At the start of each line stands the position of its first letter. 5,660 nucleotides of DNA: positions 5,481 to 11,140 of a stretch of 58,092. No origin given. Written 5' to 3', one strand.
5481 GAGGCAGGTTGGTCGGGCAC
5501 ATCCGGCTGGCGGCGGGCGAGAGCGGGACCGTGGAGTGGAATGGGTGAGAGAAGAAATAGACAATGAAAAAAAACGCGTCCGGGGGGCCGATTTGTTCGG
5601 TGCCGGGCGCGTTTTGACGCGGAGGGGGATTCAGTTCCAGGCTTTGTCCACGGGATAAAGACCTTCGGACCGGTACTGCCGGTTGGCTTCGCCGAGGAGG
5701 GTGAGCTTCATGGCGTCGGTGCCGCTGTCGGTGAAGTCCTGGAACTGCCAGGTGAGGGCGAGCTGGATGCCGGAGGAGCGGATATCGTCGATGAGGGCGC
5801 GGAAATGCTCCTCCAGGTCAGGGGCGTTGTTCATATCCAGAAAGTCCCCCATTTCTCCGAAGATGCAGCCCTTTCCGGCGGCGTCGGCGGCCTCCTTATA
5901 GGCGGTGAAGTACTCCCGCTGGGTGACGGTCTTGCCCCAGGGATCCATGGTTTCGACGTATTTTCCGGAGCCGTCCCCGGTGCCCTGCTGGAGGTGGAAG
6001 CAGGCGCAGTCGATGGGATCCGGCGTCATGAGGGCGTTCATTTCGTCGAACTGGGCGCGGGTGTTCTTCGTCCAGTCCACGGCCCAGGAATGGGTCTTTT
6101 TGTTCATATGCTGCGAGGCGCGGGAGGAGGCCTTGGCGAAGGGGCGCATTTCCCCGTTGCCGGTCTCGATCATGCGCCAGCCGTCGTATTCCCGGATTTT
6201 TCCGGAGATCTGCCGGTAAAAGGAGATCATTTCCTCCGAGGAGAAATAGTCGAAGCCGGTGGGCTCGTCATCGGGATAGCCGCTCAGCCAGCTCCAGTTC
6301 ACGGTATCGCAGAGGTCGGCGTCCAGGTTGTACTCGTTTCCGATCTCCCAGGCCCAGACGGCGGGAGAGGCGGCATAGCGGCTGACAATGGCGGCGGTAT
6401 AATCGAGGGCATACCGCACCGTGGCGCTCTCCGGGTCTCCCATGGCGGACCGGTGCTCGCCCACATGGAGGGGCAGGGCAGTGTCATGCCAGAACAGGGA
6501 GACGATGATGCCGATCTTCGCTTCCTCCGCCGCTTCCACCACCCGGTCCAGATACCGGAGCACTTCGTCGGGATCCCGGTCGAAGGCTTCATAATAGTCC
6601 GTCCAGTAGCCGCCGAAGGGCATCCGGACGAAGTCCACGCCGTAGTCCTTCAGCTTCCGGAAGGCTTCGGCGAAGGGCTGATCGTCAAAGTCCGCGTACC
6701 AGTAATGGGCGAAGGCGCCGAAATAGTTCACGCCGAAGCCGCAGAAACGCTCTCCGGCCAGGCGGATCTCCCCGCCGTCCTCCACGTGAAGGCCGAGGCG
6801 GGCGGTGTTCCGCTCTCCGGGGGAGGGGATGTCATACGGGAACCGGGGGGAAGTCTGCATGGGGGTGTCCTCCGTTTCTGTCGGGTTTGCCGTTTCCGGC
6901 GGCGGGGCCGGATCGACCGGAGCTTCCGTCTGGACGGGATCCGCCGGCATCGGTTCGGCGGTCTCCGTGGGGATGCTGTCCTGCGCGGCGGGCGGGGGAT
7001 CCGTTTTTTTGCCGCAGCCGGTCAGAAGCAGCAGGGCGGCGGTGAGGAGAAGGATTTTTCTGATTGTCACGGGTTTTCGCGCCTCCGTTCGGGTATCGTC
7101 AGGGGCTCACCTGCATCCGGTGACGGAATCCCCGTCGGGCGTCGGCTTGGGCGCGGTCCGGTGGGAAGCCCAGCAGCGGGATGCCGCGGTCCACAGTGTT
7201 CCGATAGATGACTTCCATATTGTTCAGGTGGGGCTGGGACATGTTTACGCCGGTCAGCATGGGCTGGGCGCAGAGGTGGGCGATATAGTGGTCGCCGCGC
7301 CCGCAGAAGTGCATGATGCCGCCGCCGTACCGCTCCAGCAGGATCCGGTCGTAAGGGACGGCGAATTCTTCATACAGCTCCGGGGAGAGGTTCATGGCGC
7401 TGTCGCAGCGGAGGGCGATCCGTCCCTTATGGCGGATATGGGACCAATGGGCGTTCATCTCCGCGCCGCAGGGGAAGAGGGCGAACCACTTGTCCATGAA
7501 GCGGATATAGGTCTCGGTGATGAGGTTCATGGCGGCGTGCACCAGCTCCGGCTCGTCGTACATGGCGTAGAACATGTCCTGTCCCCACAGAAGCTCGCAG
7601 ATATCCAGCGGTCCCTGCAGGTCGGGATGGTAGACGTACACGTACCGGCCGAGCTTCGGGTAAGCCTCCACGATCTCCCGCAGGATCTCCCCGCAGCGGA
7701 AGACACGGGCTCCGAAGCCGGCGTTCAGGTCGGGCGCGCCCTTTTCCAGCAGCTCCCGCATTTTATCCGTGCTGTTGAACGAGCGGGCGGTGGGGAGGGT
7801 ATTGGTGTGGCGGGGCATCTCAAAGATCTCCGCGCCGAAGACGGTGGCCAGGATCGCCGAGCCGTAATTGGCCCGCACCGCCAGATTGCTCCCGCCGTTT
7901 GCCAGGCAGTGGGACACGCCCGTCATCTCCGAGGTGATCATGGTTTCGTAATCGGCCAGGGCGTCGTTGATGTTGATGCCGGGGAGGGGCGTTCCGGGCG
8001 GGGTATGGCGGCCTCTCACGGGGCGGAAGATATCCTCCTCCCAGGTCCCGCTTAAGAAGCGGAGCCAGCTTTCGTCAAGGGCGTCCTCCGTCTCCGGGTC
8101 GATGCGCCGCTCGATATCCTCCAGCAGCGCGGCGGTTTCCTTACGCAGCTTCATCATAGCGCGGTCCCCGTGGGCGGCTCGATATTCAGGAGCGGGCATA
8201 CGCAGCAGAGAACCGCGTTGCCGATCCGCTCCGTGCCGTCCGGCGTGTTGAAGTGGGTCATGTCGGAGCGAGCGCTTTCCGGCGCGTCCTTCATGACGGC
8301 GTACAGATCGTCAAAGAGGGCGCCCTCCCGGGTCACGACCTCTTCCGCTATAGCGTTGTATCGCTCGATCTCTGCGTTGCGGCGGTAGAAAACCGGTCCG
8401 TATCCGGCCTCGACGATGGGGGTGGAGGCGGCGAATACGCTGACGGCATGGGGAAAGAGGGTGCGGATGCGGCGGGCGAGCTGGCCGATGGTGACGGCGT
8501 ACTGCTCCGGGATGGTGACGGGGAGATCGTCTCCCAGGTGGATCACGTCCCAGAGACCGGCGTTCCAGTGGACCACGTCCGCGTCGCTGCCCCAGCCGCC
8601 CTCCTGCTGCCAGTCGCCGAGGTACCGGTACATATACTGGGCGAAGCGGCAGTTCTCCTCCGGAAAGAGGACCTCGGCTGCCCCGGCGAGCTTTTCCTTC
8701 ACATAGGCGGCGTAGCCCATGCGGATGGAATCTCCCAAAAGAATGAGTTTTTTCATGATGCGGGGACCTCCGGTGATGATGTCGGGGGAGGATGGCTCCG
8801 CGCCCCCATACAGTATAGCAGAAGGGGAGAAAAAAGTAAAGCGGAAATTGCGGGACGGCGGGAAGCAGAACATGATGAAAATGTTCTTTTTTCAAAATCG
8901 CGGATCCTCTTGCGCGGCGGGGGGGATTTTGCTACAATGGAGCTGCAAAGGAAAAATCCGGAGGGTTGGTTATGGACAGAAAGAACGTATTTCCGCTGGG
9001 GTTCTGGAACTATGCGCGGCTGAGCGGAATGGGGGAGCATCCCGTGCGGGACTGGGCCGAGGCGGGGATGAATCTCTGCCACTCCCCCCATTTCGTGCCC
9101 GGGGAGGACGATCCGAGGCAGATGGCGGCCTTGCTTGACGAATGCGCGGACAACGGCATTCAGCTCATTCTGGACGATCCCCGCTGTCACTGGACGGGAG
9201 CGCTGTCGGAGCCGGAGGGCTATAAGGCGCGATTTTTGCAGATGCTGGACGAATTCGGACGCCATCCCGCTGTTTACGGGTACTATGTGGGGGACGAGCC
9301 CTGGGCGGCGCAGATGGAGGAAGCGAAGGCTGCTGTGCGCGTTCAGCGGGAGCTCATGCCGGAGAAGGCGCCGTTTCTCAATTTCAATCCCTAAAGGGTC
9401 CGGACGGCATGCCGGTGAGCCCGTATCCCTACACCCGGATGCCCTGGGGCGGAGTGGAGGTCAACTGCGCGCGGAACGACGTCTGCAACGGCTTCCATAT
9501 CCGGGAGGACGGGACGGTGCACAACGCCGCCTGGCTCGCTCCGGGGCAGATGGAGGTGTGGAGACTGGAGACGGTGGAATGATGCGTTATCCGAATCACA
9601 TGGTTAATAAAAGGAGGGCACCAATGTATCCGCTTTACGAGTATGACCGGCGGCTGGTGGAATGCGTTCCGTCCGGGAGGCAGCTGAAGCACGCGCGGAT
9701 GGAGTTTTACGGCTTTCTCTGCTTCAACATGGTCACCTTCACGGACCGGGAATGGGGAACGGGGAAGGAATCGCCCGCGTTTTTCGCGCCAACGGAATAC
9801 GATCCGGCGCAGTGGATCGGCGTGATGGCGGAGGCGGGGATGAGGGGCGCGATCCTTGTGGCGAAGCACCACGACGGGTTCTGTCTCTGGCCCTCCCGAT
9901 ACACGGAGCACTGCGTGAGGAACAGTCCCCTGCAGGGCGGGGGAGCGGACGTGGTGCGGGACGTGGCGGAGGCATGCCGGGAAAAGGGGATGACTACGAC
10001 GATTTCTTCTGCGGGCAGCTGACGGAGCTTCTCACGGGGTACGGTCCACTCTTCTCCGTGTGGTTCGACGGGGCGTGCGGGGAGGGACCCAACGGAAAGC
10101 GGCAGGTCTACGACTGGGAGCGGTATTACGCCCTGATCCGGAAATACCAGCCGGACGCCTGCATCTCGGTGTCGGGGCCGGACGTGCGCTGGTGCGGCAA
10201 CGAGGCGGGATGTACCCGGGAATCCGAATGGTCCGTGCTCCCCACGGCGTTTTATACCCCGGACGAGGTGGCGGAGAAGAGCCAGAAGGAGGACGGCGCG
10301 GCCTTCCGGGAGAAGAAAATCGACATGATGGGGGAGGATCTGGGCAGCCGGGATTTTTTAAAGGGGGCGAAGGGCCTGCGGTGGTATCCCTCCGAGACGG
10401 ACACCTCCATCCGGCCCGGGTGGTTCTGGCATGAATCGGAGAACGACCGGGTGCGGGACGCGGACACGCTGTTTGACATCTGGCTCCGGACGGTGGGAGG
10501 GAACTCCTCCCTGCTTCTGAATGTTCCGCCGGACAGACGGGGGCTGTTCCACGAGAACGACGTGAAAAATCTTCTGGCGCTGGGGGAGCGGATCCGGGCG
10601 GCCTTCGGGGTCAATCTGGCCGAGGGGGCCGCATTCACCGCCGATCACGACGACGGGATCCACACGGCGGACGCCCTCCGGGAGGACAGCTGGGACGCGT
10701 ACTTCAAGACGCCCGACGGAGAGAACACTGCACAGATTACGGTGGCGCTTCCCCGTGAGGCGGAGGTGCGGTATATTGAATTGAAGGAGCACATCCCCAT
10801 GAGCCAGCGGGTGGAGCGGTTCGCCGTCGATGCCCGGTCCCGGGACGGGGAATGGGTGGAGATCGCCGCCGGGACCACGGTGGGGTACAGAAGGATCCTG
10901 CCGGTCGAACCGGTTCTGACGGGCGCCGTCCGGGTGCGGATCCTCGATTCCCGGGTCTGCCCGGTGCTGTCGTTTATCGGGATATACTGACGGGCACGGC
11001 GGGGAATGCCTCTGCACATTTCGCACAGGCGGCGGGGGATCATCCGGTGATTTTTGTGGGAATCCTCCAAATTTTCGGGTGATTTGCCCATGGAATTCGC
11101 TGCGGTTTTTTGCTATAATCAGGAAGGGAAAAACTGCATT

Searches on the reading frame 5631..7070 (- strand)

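Call 76: search_protein_families(library=pfam, proteins=[window:5631-7070:-], max_evalue=0.00001)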
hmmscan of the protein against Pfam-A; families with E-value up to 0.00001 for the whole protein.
window:5631-7070:- (479 aa): 1 family
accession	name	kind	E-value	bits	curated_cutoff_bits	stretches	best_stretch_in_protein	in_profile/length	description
PF00150.24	Cellulase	-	5.5e-13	49.5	23.5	1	112-437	6-263/272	Cellulase (glycosyl hydrolase family 5)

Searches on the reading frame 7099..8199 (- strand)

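Call 76: search_protein_families(library=pfam, proteins=[window:7099-8199:-], max_evalue=0.00001)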
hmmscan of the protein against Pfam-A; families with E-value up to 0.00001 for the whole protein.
window:7099-8199:- (366 aa): 1 family
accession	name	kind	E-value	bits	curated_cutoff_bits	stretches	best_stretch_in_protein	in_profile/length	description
PF01208.23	URO-D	-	6.6e-06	25.8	23.9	0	210-311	166-258/346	Uroporphyrinogen decarboxylase (URO-D)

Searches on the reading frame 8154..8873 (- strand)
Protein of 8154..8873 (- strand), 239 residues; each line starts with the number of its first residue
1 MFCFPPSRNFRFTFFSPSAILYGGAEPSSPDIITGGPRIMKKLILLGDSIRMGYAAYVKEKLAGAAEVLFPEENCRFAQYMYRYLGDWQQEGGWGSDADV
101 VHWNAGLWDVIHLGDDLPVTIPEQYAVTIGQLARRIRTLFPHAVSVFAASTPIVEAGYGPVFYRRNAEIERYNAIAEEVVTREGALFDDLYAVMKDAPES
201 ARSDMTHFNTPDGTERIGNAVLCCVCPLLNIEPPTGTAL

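Call 76: search_protein_families(library=pfam, proteins=[window:8154-8873:-], max_evalue=0.00001)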
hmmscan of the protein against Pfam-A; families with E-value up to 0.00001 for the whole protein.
window:8154-8873:- (239 aa): 1 family
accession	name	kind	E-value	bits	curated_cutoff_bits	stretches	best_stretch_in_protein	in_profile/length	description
PF13472.12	Lipase_GDSL_2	-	1.2e-08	36.1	32.9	1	46-209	2-172/178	GDSL-like Lipase/Acylhydrolase family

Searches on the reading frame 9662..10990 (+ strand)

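Call 76: search_protein_families(library=pfam, proteins=[window:9662-10990:+], max_evalue=0.00001)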
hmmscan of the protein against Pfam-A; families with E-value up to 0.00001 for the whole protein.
window:9662-10990:+ (442 aa): 1 family
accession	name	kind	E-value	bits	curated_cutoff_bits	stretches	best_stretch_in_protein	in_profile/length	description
PF01120.23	Alpha_L_fucos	-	1.2e-12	48.4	25.2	1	109-309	184-338/345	Alpha-L-fucosidase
